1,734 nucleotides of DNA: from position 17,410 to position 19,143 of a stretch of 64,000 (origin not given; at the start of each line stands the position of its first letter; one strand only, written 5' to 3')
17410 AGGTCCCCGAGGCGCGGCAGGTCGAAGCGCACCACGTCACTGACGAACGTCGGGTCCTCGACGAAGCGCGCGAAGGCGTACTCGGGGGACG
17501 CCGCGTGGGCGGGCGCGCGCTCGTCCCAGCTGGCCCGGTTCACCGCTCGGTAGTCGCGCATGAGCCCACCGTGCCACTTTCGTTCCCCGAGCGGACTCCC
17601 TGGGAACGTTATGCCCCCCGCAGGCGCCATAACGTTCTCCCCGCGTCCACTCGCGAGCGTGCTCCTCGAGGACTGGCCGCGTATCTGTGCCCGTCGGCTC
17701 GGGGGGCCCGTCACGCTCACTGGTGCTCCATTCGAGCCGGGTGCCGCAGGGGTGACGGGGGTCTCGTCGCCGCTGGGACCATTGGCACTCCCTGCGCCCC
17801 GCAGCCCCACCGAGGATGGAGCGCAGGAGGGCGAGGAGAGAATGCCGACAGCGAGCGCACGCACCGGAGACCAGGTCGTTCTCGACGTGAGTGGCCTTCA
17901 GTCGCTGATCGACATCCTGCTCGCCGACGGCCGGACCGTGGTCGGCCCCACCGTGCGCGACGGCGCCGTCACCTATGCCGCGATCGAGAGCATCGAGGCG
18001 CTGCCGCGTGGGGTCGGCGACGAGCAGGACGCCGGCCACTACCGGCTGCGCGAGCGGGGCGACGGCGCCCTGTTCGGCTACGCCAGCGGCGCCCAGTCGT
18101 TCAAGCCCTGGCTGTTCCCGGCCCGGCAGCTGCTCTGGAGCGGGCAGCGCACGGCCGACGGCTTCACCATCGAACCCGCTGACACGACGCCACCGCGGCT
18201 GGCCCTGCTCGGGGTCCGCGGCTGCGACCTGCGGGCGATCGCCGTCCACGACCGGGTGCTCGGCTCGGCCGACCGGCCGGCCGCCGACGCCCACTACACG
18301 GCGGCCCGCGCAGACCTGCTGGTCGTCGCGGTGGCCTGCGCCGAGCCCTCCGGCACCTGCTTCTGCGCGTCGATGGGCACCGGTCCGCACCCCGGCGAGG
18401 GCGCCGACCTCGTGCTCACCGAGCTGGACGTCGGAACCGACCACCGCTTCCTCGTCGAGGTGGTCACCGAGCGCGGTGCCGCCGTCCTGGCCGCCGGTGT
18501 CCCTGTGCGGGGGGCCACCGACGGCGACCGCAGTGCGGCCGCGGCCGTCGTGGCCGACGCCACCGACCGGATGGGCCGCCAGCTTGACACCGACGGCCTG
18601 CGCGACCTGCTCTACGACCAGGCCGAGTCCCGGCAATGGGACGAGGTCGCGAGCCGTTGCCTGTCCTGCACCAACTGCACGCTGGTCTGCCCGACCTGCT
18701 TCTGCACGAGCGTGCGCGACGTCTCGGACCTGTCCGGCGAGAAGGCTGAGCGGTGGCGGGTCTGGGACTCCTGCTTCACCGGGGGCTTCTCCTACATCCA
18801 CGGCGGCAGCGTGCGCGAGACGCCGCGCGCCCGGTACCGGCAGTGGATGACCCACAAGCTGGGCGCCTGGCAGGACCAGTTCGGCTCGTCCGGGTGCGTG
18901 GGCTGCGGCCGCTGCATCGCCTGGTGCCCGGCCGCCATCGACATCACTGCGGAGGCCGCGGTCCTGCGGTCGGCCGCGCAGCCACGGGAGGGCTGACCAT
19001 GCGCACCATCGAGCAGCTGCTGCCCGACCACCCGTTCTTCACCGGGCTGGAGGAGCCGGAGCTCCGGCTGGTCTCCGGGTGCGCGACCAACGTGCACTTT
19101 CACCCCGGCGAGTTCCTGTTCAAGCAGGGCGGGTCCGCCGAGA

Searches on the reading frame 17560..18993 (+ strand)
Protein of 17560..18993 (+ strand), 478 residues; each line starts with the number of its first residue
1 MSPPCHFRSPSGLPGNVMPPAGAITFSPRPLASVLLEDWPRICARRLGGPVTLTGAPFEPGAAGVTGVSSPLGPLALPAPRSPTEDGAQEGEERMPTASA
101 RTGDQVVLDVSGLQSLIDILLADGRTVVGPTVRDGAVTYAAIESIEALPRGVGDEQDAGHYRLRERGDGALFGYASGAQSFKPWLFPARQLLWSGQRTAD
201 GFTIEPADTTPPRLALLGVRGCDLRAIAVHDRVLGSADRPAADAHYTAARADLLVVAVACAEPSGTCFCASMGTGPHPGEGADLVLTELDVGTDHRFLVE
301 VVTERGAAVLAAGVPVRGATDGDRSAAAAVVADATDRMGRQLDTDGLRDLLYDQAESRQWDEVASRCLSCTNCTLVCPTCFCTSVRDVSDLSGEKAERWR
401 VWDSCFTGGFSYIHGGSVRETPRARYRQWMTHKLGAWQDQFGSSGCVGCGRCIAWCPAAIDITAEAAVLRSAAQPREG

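Call 3: search_protein_families(library=pfam, proteins=[window:17560-18993:+], max_evalue=0.01)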
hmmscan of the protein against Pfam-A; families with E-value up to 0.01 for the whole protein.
window:17560-18993:+ (478 aa): 11 families
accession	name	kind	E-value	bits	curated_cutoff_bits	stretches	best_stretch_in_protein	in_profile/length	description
PF17179.9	Fer4_22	-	7.7e-33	113.7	27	1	366-460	1-95/95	4Fe-4S dicluster domain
PF13534.11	Fer4_17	-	1.2e-07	32.6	22.2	1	350-379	29-58/61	4Fe-4S dicluster domain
PF12838.12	Fer4_7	-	2.6e-07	31.4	27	1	440-459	32-51/52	4Fe-4S dicluster domain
PF13746.11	Fer4_18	-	1.6e-06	28.7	27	0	430-463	45-78/114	4Fe-4S dicluster domain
PF13237.11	Fer4_10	-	2.3e-06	27.8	25.5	1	443-461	6-27/53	4Fe-4S dicluster domain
PF13183.11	Fer4_8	-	7.6e-05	23.6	27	1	364-460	2-68/68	4Fe-4S dicluster domain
PF25160.1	LdpA_Fe-S-bd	-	9.5e-05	22.5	27.6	1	443-459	25-41/49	LdpA Fe-S cluster-binding domain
PF13187.11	Fer4_9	-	0.0001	22.7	27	1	366-458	1-49/52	4Fe-4S dicluster domain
PF12797.12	Fer4_2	-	0.00013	22.2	24.5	0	445-458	9-22/22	4Fe-4S binding domain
PF14697.11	Fer4_21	-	0.00018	22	35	0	445-460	7-26/59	4Fe-4S dicluster domain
PF13484.11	Fer4_16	-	0.0027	18.9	30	0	446-459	2-15/66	4Fe-4S double cluster binding domain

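Call 4: search_protein_families(library=ncbifam, proteins=[window:17560-18993:+], max_evalue=0.01)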
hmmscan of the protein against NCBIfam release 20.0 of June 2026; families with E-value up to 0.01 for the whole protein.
window:17560-18993:+ (478 aa): 13 families
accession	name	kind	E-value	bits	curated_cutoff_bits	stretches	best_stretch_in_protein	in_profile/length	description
NF040829.1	sulfhyd_ShyB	equivalog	4.8e-35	121.1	690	1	214-461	84-321/334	NAD(P)-dependent hydrogenase/sulfhydrogenase 2 subunit beta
TIGR02910.1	sulfite_red_A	equivalog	5.5e-34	117.9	323.15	1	210-463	86-320/334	anaerobic sulfite reductase subunit AsrA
NF040833.1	sulfhyd_HydB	equivalog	1.5e-33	116.2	750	1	214-464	88-330/367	NADPH-dependent hydrogenase/sulfhydrogenase 1 subunit beta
TIGR01971.1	NuoI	subfamily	4.7e-05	23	113.05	0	439-465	38-64/121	NADH-quinone oxidoreductase, chain I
NF006076.0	PRK08222.1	equivalog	0.00039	20.3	270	0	353-380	61-88/181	hydrogenase 4 subunit H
NF040864.1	HgcB_ferredoxin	equivalog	0.00049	19.9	99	0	443-462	13-32/93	mercury methylation ferredoxin HgcB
TIGR02512.1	FeFe_hydrog_A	subfamily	0.00049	19.1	405.95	0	437-459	43-65/375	[FeFe] hydrogenase, group A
TIGR02745.1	ccoG_rdxA_fixG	equivalog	0.00098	18.2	316.7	0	442-462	229-249/435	cytochrome c oxidase accessory protein CcoG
NF038196.1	ferrodoxin_EFR1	subfamily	0.0012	18.9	75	0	444-458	184-226/242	EFR1 family ferrodoxin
NF009053.0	PRK12387.1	subfamily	0.0017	18.2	204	0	354-380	62-88/180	formate hydrogenlyase complex iron-sulfur subunit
NF004538.0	PRK05888.1-4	equivalog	0.005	16.5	135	0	358-387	54-83/162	NADH-quinone oxidoreductase subunit NuoI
NF004537.0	PRK05888.1-3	equivalog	0.0067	16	163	0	445-458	114-127/204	NADH-quinone oxidoreductase subunit NuoI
NF006183.0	PRK08318.1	equivalog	0.0099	14.7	335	0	354-399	366-410/422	NAD-dependent dihydropyrimidine dehydrogenase subunit PreA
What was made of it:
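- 17842..18996 (+): beta subunit gene (384 aa; 4Fe-4S dicluster, AsrA/HydB/ShyB-like). It is the first gene of the operon. Pfam Fer4_22 E=7.7e-33; NCBIfam ShyB/AsrA/HydB (calls 3, 4).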

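Call 39: search_solved_structures(query=window:17560-18993:+, max_evalue=0.001)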
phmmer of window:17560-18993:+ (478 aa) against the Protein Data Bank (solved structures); distinct sequences matched with E-value up to 0.001: 3.
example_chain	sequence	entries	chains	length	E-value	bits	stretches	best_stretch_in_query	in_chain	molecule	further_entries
9nez_B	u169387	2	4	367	7.9e-31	110.4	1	211-463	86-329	Sulfhydrogenase 1 subunit beta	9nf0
8rvu_E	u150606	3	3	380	0.00019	23.3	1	297-386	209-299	Formate dehydrogenase, beta subunit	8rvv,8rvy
9t1s_M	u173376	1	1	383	0.00035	22.5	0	331-385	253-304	formate dehydrogenase (coenzyme F420)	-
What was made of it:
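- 17842..18996 (+): PDB 9nez_B sulfhydrogenase 1 beta, E=7.9e-31 (call 39).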
